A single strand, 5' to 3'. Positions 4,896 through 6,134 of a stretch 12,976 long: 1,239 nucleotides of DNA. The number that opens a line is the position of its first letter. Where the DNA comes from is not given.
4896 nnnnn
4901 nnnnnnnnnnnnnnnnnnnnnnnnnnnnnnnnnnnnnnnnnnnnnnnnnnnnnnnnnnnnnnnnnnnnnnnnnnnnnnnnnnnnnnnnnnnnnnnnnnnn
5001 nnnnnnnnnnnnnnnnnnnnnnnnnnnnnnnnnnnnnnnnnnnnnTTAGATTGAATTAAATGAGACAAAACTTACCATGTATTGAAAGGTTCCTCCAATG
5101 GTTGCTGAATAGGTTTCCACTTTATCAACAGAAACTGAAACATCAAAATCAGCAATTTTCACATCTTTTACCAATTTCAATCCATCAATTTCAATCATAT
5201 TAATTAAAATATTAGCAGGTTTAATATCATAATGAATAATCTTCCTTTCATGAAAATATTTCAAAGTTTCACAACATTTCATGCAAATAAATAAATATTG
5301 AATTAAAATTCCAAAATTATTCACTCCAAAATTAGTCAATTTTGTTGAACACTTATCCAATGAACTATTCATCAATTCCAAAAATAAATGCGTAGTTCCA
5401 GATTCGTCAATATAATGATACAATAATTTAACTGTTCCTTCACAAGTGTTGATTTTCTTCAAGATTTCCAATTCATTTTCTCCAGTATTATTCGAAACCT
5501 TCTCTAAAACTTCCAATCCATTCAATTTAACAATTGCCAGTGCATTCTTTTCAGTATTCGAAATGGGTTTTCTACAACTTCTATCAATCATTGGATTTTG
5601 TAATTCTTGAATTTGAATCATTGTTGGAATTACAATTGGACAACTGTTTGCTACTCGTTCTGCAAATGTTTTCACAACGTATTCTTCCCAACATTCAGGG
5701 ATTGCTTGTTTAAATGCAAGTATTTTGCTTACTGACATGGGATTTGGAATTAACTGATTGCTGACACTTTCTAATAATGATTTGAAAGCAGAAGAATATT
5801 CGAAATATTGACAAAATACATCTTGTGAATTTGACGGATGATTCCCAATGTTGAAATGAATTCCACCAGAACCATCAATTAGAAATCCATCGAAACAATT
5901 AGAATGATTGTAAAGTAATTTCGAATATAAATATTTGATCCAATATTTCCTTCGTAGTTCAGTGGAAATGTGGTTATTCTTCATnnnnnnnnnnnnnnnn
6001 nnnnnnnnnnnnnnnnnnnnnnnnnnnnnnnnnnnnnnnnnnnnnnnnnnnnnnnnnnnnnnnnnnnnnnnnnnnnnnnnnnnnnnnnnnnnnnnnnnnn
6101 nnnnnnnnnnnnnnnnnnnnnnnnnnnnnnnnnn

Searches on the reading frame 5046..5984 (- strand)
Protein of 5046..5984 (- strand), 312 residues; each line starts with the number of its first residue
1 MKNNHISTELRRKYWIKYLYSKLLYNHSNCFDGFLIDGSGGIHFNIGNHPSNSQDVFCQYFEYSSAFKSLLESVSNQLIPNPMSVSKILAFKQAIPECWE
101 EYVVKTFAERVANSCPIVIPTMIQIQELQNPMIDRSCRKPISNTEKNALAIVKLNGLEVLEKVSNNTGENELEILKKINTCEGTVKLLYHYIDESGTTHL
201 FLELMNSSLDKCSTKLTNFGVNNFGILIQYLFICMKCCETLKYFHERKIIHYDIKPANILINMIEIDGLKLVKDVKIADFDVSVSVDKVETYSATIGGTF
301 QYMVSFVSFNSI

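Call 9: search_protein_families(library=pfam, proteins=[window:5046-5984:-], max_evalue=0.01)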
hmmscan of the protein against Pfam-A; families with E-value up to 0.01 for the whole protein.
window:5046-5984:- (312 aa): 3 families
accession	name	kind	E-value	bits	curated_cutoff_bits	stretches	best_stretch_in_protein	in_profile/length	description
PF00069.31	Pkinase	-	9.4e-17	61.7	31.7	1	146-303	23-164/263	Protein kinase domain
PF07714.23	PK_Tyr_Ser-Thr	-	2.3e-08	34.1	23.1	1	161-297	41-163/258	Protein tyrosine and serine/threonine kinase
PF17667.7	Pkinase_fungal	-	0.0043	16.3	24.1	1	237-303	295-360/387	Fungal protein kinase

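Call 67: search_protein_families(library=pfam, proteins=[P0012], max_evalue=1)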
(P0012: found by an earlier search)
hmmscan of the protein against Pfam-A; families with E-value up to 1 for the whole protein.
P0012 (476 aa): 0 families
